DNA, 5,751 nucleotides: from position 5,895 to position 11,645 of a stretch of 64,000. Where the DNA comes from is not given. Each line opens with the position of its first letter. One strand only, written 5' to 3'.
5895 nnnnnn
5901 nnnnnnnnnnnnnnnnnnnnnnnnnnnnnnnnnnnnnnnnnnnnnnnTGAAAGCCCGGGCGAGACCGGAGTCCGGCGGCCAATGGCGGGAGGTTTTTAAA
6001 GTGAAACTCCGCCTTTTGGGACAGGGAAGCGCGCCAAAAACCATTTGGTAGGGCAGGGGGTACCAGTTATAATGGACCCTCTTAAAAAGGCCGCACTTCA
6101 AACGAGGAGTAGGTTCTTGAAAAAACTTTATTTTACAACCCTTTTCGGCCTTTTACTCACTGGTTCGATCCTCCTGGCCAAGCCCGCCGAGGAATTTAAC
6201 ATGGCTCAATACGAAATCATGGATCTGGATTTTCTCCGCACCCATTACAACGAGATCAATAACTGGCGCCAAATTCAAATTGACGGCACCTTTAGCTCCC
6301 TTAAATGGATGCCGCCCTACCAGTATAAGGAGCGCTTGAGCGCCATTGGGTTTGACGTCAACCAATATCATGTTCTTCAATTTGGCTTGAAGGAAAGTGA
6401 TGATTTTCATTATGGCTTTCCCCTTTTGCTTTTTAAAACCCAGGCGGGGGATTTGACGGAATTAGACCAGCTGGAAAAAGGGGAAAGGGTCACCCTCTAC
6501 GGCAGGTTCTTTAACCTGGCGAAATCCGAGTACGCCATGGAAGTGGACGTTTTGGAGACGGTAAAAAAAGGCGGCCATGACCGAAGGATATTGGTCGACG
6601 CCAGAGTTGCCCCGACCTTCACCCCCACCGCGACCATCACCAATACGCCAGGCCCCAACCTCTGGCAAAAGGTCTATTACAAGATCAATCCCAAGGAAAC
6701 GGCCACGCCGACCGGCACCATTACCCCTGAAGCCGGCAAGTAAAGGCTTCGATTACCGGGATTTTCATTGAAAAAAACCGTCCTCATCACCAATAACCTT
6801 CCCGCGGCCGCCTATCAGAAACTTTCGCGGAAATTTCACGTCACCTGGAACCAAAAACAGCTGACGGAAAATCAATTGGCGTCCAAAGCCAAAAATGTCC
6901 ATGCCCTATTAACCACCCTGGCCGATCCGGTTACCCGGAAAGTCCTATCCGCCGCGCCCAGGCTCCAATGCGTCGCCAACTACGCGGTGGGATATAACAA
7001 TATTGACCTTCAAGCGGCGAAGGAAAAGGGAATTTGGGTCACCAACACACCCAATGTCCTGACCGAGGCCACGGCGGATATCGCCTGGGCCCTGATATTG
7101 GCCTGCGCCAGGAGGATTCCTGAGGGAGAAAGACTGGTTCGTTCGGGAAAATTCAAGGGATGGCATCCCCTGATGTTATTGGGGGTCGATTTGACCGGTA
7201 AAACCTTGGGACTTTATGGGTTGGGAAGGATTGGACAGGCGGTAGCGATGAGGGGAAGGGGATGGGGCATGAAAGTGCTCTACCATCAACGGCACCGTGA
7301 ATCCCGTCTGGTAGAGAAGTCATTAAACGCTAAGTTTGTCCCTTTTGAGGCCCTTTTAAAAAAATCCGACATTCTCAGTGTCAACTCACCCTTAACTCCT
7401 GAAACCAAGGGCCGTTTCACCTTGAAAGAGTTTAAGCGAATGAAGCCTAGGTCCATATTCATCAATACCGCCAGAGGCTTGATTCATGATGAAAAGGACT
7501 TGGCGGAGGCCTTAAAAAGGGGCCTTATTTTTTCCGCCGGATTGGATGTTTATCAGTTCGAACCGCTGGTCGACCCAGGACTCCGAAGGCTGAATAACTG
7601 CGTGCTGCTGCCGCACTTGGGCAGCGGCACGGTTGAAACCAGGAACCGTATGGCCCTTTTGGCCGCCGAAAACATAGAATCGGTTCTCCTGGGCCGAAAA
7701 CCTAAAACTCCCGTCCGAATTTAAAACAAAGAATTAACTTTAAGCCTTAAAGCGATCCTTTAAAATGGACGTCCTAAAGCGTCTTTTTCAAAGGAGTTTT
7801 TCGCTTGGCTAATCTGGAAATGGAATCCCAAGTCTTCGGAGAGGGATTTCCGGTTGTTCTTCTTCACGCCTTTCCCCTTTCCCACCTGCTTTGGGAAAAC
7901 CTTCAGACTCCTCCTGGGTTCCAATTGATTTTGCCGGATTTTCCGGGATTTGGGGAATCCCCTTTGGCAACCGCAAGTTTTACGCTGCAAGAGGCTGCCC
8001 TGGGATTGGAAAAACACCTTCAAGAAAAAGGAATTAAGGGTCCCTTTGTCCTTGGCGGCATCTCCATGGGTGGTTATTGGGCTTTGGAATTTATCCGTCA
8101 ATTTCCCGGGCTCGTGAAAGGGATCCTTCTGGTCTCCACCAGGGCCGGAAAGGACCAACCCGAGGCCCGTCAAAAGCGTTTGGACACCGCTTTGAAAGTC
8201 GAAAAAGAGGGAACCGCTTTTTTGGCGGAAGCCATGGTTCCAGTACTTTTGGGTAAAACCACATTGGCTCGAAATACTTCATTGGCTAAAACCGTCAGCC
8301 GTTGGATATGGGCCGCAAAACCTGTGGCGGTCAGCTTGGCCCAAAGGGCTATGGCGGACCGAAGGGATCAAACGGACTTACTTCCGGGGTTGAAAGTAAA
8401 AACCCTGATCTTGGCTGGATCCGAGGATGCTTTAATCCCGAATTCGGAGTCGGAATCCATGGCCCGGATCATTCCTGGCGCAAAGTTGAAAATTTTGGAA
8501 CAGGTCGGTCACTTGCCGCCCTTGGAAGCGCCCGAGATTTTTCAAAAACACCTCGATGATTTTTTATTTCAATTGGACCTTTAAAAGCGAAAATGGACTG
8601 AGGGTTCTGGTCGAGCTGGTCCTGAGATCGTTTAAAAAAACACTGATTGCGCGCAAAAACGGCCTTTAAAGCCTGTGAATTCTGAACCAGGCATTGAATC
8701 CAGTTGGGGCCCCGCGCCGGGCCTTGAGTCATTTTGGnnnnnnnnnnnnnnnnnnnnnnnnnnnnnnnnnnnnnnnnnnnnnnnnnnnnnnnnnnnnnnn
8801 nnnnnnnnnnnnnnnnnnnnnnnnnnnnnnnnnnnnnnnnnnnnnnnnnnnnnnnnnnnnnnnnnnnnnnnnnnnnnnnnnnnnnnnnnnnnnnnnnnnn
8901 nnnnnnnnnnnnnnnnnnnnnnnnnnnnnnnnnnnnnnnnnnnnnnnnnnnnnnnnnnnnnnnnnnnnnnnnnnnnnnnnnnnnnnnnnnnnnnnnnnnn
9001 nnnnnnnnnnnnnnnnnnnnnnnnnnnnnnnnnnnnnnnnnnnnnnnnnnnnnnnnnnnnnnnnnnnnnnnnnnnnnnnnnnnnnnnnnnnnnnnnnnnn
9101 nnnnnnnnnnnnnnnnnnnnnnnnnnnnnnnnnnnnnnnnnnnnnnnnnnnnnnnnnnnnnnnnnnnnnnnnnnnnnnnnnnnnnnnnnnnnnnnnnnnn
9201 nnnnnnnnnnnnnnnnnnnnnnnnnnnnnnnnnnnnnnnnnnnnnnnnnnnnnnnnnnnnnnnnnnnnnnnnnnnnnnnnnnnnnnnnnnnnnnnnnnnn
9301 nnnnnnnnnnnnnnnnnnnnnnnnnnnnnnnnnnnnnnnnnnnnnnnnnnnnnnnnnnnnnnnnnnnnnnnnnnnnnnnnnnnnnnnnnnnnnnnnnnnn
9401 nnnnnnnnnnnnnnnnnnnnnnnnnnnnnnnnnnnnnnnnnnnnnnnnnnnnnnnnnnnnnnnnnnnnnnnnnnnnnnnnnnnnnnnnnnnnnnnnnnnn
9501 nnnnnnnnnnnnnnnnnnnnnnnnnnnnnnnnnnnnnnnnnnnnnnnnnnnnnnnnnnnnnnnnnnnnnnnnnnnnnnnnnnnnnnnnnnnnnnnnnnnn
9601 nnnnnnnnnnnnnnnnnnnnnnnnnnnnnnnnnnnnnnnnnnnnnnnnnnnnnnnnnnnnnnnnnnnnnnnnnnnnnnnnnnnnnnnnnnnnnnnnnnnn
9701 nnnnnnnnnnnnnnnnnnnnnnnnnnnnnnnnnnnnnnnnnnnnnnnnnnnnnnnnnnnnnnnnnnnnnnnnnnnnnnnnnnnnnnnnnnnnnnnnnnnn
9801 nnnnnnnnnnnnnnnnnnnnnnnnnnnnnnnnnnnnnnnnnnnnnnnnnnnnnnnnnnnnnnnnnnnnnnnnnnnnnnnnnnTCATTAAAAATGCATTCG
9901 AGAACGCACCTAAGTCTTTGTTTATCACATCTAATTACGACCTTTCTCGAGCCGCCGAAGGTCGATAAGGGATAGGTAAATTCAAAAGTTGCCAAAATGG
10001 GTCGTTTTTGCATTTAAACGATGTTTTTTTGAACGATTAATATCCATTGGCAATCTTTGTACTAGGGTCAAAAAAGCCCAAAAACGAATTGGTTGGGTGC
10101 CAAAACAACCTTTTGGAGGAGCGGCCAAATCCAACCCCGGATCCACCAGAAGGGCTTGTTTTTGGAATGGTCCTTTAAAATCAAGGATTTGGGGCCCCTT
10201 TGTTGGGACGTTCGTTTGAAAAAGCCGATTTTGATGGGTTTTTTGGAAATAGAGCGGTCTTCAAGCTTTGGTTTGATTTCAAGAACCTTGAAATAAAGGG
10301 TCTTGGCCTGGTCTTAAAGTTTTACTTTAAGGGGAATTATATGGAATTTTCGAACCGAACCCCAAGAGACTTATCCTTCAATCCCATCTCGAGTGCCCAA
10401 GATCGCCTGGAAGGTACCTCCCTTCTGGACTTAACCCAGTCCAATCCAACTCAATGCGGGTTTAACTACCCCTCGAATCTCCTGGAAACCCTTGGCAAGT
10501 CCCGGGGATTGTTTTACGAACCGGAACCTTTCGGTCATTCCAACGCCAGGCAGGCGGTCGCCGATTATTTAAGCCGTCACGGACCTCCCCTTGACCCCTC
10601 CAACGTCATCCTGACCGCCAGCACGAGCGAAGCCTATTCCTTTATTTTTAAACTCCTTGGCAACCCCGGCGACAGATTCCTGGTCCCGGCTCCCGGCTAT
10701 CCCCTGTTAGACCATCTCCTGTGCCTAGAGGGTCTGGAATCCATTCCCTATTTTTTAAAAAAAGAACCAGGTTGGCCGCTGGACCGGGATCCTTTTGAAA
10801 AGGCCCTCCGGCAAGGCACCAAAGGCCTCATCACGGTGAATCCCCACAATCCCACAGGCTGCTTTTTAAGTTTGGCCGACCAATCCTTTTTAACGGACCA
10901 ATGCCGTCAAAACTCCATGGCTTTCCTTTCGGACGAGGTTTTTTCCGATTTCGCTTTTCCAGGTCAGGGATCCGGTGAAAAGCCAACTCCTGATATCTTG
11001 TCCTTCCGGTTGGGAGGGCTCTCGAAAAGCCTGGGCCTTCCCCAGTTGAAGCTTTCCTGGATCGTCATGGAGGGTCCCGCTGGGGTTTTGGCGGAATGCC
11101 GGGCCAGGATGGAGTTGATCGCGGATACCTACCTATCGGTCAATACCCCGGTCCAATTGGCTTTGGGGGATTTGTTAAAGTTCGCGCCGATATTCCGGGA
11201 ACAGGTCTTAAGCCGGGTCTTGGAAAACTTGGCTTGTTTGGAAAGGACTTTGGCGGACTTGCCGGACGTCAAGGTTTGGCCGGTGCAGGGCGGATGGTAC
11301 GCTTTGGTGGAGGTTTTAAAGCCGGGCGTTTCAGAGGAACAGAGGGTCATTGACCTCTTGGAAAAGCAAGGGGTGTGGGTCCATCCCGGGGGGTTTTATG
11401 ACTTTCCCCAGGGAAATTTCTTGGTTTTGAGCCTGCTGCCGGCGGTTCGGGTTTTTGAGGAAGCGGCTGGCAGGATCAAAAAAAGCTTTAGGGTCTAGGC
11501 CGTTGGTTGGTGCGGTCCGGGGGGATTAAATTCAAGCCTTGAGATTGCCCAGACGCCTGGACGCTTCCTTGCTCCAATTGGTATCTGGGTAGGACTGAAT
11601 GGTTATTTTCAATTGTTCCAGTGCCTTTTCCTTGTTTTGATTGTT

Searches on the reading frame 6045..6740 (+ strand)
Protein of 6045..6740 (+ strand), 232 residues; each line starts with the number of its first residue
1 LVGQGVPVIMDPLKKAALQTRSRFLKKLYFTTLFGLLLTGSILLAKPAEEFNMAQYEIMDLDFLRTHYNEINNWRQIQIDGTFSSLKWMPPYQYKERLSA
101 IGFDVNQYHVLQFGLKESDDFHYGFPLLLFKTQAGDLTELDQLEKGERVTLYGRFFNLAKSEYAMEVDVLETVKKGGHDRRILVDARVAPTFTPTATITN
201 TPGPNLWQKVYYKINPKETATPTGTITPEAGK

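Call 3: search_protein_families(library=pfam, proteins=[window:6045-6740:+], max_evalue=1)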
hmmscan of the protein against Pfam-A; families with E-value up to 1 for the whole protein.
window:6045-6740:+ (232 aa): 1 family
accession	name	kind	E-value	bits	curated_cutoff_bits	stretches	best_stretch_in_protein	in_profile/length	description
PF05360.19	YiaAB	-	0.33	11.7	26.6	0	26-46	29-49/53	yiaA/B two helix domain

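Call 4: search_protein_families(library=ncbifam, proteins=[window:6045-6740:+], max_evalue=1)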
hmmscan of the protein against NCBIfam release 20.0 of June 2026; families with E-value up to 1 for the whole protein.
window:6045-6740:+ (232 aa): 0 families

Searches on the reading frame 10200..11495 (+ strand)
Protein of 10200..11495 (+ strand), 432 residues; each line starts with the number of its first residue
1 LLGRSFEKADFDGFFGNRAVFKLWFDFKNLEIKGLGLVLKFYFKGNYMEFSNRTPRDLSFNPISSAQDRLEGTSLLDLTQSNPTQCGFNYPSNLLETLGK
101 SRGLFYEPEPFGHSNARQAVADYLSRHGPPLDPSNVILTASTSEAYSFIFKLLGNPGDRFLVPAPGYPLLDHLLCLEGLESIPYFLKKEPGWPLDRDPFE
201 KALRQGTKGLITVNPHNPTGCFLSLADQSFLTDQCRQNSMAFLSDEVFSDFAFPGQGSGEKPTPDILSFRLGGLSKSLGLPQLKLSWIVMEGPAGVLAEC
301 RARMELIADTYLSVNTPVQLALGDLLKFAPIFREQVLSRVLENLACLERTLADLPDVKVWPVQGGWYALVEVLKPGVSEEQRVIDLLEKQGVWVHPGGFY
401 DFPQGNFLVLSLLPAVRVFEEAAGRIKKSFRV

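Call 60: search_protein_families(library=pfam, proteins=[window:10200-11495:+], max_evalue=0.001)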
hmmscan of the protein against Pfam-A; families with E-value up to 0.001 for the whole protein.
window:10200-11495:+ (432 aa): 1 family
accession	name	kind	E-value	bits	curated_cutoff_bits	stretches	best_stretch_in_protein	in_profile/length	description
PF00155.27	Aminotran_1_2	-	3.3e-36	125.7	19.7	1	100-402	31-338/361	Aminotransferase class I and II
